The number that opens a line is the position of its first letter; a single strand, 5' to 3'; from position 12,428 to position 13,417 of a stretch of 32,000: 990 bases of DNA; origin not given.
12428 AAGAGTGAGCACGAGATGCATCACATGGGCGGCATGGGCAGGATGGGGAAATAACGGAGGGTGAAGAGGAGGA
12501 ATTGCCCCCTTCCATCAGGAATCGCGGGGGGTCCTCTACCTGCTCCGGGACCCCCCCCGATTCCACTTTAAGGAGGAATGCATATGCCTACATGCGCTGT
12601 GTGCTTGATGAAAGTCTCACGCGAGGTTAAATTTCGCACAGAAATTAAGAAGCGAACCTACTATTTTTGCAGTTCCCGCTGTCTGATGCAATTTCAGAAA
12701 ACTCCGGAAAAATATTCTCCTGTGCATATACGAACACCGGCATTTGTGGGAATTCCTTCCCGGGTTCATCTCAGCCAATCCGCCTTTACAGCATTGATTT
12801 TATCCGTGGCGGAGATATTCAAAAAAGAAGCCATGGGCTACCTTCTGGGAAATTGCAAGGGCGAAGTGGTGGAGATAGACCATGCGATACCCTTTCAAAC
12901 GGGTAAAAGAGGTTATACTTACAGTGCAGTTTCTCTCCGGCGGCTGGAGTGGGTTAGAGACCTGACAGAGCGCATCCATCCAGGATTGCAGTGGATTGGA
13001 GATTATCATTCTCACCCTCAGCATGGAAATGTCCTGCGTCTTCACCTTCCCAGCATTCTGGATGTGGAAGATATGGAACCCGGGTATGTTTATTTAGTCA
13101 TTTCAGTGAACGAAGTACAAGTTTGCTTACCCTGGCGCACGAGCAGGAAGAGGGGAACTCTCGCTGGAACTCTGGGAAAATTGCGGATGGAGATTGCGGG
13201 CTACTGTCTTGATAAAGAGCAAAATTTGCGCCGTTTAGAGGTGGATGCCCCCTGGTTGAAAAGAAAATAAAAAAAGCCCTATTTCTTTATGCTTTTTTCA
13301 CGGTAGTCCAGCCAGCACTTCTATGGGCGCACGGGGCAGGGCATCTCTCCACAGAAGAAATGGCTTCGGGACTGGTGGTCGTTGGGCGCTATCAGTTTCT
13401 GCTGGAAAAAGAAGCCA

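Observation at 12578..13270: Fusion of a four-Cys TRASH/YHS module to a JAMM/MPN+ metalloprotease domain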

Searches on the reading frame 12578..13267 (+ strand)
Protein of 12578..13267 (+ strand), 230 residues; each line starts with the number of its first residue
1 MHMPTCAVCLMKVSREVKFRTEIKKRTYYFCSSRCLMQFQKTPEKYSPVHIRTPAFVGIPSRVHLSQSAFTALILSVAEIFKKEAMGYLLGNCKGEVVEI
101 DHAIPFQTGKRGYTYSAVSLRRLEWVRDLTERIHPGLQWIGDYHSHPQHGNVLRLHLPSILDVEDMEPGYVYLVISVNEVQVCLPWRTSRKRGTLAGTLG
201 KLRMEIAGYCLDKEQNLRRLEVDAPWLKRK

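Call 4: search_protein_families(library=pfam, proteins=[window:12578-13267:+], max_evalue=0.1)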
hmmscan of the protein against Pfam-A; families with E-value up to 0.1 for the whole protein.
window:12578-13267:+ (230 aa): 6 families
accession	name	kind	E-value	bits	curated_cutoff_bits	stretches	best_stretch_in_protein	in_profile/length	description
PF14464.11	Prok-JAB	-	4.3e-08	33.5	25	1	67-180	2-105/114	Prokaryotic homologs of the JAB domain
PF04945.19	YHS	-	8.5e-08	32.5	30.3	1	8-46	5-43/47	YHS domain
PF01398.27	JAB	-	0.00027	21.2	22.5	1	63-149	6-97/117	JAB1/Mov34/MPN/PAD-1 ubiquitin protease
PF24273.1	TRASH_HVO_1752_C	-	0.0019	18.8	27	1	5-44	3-41/47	HVO_1752, C-terminal TRASH domain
PF24461.1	DUF7576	-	0.0098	16.2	27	1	3-40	17-59/60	Family of unknown function (DUF7576)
PF08394.17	Arc_trans_TRASH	-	0.018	15.6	27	1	23-41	19-37/43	Archaeal TRASH domain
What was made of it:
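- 12584..13270 (+): TRASH-JAB fusion gene (228 aa; the alternative first ATG at 12578 gives 230 aa). Pfam YHS and Prok-JAB are both above gathering score (call 4).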

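Call 5: find_homologous_proteins(query=window:12578-13267:+)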
Query window:12578-13267:+ (230 aa): 2 proteins with E <= 0.001 among 141 candidates.
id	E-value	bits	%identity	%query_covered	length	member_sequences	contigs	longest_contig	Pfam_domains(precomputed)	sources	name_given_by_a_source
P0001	1.7e-153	527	100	99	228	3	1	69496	PF14464.12,PF04945.20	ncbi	-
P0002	1.5e-96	340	65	96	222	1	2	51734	PF04945.20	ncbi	-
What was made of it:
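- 12584..13270 (+): Identical public protein P0001 (call 5).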

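Call 6: search_solved_structures(query=window:12578-13267:+, max_evalue=10, show_alignments=3)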
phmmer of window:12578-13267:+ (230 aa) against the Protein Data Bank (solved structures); distinct sequences matched with E-value up to 10: 10.
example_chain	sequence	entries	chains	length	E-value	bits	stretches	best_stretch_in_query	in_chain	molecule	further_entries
2kcq_A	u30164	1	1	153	0.0011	21.7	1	78-179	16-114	Mov34/MPN/PAD-1 family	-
6fjv_A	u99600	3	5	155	0.0088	18.7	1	61-148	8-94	26S proteasome regulatory subunit N11-like protein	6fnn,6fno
6fju_A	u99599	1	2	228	0.03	16.9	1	62-148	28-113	26S proteasome regulatory subunit N11-like protein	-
9ild_A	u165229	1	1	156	0.39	13.3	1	83-165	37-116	Peptidase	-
4o8x_A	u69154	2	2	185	1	11.9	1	83-148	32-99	26S proteasome regulatory subunit RPN8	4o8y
6fvt_U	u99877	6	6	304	1.2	11.7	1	83-148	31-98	26S proteasome regulatory subunit RPN8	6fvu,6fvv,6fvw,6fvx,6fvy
4owp_A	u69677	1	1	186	1.3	11.6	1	83-148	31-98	26S proteasome regulatory subunit RPN8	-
5u4p_A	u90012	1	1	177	1.4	11.5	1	83-148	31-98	26S proteasome regulatory subunit RPN8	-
3jck_E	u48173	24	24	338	1.6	11.3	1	83-148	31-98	26S proteasome regulatory subunit RPN8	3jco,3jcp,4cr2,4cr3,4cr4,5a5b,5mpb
4ocl_A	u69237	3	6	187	1.6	11.3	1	83-148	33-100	26S proteasome regulatory subunit RPN8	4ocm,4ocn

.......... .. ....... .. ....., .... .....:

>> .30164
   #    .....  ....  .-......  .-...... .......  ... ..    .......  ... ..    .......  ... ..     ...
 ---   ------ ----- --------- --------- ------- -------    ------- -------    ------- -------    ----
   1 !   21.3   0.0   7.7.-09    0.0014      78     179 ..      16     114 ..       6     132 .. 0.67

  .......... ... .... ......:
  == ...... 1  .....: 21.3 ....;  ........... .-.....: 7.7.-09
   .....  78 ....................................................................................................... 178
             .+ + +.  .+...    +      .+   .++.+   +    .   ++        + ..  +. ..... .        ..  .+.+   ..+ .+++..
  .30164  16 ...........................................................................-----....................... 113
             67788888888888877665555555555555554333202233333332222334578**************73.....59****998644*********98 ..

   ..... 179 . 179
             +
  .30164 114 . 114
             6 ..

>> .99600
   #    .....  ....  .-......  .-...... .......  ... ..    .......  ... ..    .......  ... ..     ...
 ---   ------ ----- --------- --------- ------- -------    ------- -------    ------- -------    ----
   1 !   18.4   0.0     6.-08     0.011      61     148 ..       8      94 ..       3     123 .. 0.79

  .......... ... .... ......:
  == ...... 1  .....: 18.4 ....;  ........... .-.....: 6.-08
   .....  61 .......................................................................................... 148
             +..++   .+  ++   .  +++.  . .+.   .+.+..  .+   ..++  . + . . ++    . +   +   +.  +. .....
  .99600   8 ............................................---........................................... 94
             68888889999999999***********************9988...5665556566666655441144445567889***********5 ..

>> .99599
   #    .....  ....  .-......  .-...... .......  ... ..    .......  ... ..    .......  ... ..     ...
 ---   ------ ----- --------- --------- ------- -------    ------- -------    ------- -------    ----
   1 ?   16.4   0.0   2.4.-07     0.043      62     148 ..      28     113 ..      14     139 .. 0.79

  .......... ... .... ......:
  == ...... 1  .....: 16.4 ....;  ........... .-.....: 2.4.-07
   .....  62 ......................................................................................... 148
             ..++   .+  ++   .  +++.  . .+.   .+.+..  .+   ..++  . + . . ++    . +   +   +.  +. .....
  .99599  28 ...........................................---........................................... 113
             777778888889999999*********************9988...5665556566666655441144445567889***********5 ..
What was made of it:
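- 13016..13051 (+): 12-residue HxH-to-Ser spacer (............). Shown as a 5-residue insertion relative to 2kcq (call 6).
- Checked: HMMER alignment to PDB 2kcq shows the 5-residue insertion between HxH and Ser (call 6).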

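Call 8: find_encoding_contigs(protein=P0002, flank=10000)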
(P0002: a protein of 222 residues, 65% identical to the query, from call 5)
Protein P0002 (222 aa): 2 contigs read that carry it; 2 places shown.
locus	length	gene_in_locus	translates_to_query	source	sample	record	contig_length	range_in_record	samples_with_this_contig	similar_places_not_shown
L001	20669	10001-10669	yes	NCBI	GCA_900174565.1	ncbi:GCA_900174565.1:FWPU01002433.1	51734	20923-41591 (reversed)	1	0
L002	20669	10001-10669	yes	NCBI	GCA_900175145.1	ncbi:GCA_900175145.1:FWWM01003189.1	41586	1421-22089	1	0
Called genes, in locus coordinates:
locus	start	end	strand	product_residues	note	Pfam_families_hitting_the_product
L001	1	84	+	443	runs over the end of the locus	PF01555:N6_N4_Mtase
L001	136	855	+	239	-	PF09520:HinfI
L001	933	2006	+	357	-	PF13810:DUF4185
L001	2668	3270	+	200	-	-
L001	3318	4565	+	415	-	PF02321:OEP (weak)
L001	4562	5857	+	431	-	PF25919:BSH_CusB, PF25973:BSH_CzcB (faint), PF25869:3HB_CusB (faint), PF25944:Beta-barrel_RND (weak), PF25954:Beta-barrel_RND_2, PF25975:CzcB_C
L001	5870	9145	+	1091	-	PF00873:ACR_tran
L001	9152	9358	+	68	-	PF04945:YHS, PF24273:TRASH_HVO_1752_C (weak)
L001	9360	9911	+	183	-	-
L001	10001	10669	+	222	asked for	PF04945:YHS (weak)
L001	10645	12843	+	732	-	PF12801:Fer4_5 (weak)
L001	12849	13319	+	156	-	PF13798:PCYCGC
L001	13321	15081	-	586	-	PF00582:Usp (weak), PF00535:Glycos_transf_2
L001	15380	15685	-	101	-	-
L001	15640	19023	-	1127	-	PF00211:Guanylate_cyc, PF13191:AAA_16 (faint), PF10602:RPN7 (faint), PF00515:TPR_1 (faint), PF13424:TPR_12 (weak), PF17874:TPR_MalT (weak), PF13424:TPR_12, PF17874:TPR_MalT, +5 more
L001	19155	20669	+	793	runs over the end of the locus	PF00403:HMA, PF00122:E1-E2_ATPase, PF00702:Hydrolase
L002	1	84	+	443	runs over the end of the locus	PF01555:N6_N4_Mtase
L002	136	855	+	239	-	PF09520:HinfI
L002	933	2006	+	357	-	PF13810:DUF4185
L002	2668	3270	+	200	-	-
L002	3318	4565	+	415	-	PF02321:OEP (weak)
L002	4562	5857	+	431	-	PF25919:BSH_CusB, PF25973:BSH_CzcB (faint), PF25869:3HB_CusB (faint), PF25944:Beta-barrel_RND (weak), PF25954:Beta-barrel_RND_2, PF25975:CzcB_C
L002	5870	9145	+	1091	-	PF00873:ACR_tran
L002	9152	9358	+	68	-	PF04945:YHS, PF24273:TRASH_HVO_1752_C (weak)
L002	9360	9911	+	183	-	-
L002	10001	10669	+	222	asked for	PF04945:YHS (weak)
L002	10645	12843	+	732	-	PF12801:Fer4_5 (weak)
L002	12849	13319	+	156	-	PF13798:PCYCGC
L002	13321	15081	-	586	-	PF00582:Usp (weak), PF00535:Glycos_transf_2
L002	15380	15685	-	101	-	-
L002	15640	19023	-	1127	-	PF00211:Guanylate_cyc, PF13191:AAA_16 (faint), PF10602:RPN7 (faint), PF00515:TPR_1 (faint), PF07719:TPR_2 (faint), PF13424:TPR_12 (weak), PF17874:TPR_MalT, PF13424:TPR_12, +4 more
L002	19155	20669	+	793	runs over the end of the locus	PF00403:HMA, PF00122:E1-E2_ATPase, PF00702:Hydrolase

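Call 9: find_encoding_contigs(protein=P0001, flank=10000)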
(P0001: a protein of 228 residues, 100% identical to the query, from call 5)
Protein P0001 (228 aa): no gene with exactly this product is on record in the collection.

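Call 14: find_related_loci(query=window:12578-13267:+, collection=genome_contigs, flank=10000)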
Query window:12578-13267:+ (230 aa) in genome_contigs; peptide patterns used: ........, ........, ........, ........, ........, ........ (x = any residue, [..] = any of these).
53 stretches matched a pattern, but none encodes a relative of the query by tblastn (E <= 1e-3).

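Call 16: search_protein_families(library=ncbifam, proteins=[window:12578-13267:+], max_evalue=0.01)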
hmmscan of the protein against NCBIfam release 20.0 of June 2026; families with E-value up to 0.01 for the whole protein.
window:12578-13267:+ (230 aa): 1 family
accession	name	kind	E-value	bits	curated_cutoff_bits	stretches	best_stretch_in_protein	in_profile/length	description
NF041370.1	desamp_Halo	equivalog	0.0047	16.8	130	1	83-182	23-116/133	desampylase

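Call 27: list_cluster_members(proteins=[P0001, P0002, P0003, P0004, P0005, P0006, P0008, P0009, P0010, P0011])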
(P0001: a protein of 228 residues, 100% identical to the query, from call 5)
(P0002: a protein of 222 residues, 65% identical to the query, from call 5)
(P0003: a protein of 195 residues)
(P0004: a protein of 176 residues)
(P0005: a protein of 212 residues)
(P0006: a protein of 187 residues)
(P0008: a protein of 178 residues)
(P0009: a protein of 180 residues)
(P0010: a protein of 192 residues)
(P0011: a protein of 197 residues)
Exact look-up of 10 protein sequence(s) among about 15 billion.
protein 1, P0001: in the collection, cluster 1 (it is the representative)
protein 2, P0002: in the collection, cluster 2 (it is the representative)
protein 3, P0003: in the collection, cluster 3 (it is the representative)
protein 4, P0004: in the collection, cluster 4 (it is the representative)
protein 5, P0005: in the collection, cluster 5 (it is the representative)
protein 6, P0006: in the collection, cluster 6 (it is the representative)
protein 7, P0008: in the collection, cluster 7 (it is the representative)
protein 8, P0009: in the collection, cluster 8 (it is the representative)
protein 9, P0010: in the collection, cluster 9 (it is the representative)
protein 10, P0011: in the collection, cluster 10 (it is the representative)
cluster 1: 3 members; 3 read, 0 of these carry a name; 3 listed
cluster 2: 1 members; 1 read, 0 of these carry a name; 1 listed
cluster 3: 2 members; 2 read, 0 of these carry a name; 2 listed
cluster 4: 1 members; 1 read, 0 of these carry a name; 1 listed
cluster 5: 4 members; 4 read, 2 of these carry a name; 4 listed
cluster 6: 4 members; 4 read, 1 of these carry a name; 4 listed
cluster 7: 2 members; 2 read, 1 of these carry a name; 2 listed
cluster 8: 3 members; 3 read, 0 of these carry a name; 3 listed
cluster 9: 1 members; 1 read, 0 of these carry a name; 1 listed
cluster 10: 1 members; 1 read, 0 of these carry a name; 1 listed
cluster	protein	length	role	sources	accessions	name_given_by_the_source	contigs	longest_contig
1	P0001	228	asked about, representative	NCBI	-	-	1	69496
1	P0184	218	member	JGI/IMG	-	-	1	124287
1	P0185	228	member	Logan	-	-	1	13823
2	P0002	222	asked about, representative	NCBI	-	-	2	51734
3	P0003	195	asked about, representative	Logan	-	-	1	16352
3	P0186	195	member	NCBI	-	-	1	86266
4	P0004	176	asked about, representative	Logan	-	-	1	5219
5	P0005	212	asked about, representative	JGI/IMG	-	-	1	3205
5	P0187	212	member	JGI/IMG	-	proteasome lid subunit RPN8/RPN11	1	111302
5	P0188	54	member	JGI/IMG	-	hypothetical protein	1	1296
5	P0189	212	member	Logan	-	-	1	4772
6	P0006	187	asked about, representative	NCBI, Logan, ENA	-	-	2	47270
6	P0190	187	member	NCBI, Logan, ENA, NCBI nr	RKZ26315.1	hypothetical protein DRQ20_03260 [bacterium] | MAG: hypothetical protein DRQ20_03260 [bacterium]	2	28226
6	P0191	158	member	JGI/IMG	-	-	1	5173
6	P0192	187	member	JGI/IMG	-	-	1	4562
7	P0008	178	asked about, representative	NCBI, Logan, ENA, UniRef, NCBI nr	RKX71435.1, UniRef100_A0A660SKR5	hypothetical protein DRP53_01640 [candidate division WOR-3 bacterium] | JAB domain-containing protein n=1 Tax=candidate division WOR-3 bacterium TaxID=2052148 ... | MAG: hypothetical protein DRP53_01640 [candidate division WOR-3 bacterium]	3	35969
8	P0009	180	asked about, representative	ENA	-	-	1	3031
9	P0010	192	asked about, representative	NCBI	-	-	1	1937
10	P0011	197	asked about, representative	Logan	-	-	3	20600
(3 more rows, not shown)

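Call 29: find_encoding_contigs(protein=P0187, flank=8000, max_places=3)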
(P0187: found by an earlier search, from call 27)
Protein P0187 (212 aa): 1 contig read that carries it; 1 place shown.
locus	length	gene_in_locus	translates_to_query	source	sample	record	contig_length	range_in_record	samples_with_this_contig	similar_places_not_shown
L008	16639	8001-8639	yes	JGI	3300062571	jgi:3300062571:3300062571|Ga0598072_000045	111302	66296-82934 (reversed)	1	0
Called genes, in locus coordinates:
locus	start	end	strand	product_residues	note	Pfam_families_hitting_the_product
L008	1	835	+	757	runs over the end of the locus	PF04851:ResIII (faint), PF13086:AAA_11, PF13604:AAA_30, PF01443:Viral_helicase1 (faint), PF13245:AAA_19, PF13087:AAA_12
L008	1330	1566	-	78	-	PF09723:Zn_ribbon_8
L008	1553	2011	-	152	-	-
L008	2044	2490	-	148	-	PF13411:MerR_1, PF13591:MerR_2, PF00376:MerR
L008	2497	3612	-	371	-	PF00226:DnaJ, PF01556:DnaJ_C, PF00684:DnaJ_CXXCXGXG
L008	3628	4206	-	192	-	PF01025:GrpE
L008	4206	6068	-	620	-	PF00012:HSP70, PF06723:MreB_Mbl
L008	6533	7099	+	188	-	PF12838:Fer4_7 (faint), PF14697:Fer4_21 (faint), PF00037:Fer4 (faint), PF12797:Fer4_2 (faint), PF13183:Fer4_8, PF13237:Fer4_10 (weak), PF13187:Fer4_9, PF13534:Fer4_17, +1 more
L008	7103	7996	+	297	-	PF02754:CCG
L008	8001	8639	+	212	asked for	PF14464:Prok-JAB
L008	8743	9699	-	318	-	PF01904:DUF72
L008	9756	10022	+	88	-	-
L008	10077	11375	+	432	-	PF22842:Pel9A-like_beta_helix (faint), PF13229:Beta_helix, PF05048:NosD, PF13229:Beta_helix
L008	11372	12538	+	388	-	PF01075:Glyco_transf_9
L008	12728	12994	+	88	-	PF14697:Fer4_21 (faint), PF12838:Fer4_7, PF13187:Fer4_9 (weak), PF12797:Fer4_2 (weak), PF13237:Fer4_10 (weak), PF00037:Fer4, PF12837:Fer4_6 (weak), PF13484:Fer4_16 (weak)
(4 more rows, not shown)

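Call 35: find_encoding_contigs(protein=P0184, flank=10000, max_places=2)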
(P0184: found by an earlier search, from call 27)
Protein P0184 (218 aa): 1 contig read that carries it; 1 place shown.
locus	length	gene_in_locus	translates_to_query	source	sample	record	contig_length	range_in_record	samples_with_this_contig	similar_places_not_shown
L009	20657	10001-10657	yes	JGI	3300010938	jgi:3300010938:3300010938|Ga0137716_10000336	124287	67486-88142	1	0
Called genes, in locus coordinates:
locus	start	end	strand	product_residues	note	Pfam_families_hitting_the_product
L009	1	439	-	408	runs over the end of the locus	PF05697:Trigger_N, PF05698:Trigger_C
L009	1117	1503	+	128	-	-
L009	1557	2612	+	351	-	PF01656:CbiA, PF02374:ArsA_ATPase, PF10609:ParA (faint), PF13614:AAA_31 (weak)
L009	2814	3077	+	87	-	-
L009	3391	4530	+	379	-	PF02321:OEP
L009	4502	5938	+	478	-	PF25919:BSH_CusB, PF25973:BSH_CzcB, PF25869:3HB_CusB (weak), PF25954:Beta-barrel_RND_2, PF25975:CzcB_C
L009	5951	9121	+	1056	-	PF00873:ACR_tran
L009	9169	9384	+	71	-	PF04945:YHS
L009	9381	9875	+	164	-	-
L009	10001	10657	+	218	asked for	PF04945:YHS (weak), PF14464:Prok-JAB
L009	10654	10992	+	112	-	-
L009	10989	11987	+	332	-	PF00033:Cytochrome_B, PF13631:Cytochrom_B_N_2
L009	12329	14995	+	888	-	-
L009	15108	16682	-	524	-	PF00361:Proton_antipo_M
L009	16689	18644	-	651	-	PF00662:Proton_antipo_N, PF00361:Proton_antipo_M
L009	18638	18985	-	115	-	PF00420:Oxidored_q2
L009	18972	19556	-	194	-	PF00499:Oxidored_q3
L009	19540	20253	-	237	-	PF14697:Fer4_21 (faint), PF12837:Fer4_6 (faint), PF12838:Fer4_7, PF13187:Fer4_9, PF13237:Fer4_10 (weak), PF13484:Fer4_16 (faint), PF00037:Fer4 (weak)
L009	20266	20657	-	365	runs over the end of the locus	PF00146:NADHdh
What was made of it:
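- Downstream neighbours differ between loci (calls 8, 35). The fusion is translationally coupled to whichever membrane-protein gene follows it (calls 8, 35).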

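Call 43: predict_structure(alignment_id=A3)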
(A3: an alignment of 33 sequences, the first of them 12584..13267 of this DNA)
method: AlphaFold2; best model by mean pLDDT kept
length: 228 residues; sequences in the alignment: 33
mean_pLDDT: 90.0   pTM: 0.78
mean pLDDT of the five models: 90.0, 89.7, 87.9, 86.7, 86.3
residues with pLDDT >= 90: 145; 70-90: 73; 50-70: 8; < 50: 2
segments of 3 or more residues with pLDDT < 50: none
pLDDT, mean of each block of 10 residues (from residue 1): 84 91 89 95 66 88 98 96 94 96 80 73 81 91 92 90 92 97 96 98 97 95 92
secondary structure, 60 per line:
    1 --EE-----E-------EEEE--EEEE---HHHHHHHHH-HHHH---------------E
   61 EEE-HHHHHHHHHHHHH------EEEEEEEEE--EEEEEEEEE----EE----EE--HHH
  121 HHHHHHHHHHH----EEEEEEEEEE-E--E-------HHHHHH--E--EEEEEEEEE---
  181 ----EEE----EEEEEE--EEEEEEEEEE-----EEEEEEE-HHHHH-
elements in order: E18-21 E24-27 H31-39 H41-44 E60-63 H65-77 E84-92 E95-103 H118-131 E136-145 H158-163 E169-177 E185-187 E192-197 E200-209 E215-221 H223-227
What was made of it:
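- On JAMM/MPN+ metalloprotease superfamily: The AF2 model has pLDDT 90 (call 43).
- On TRASH/YHS: The model shows strands 18-21 and 24-27 followed by helix 31-39, with pLDDT 84-95 (call 43).
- The AF2 model has pLDDT 90 and pTM 0.78 (call 43).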
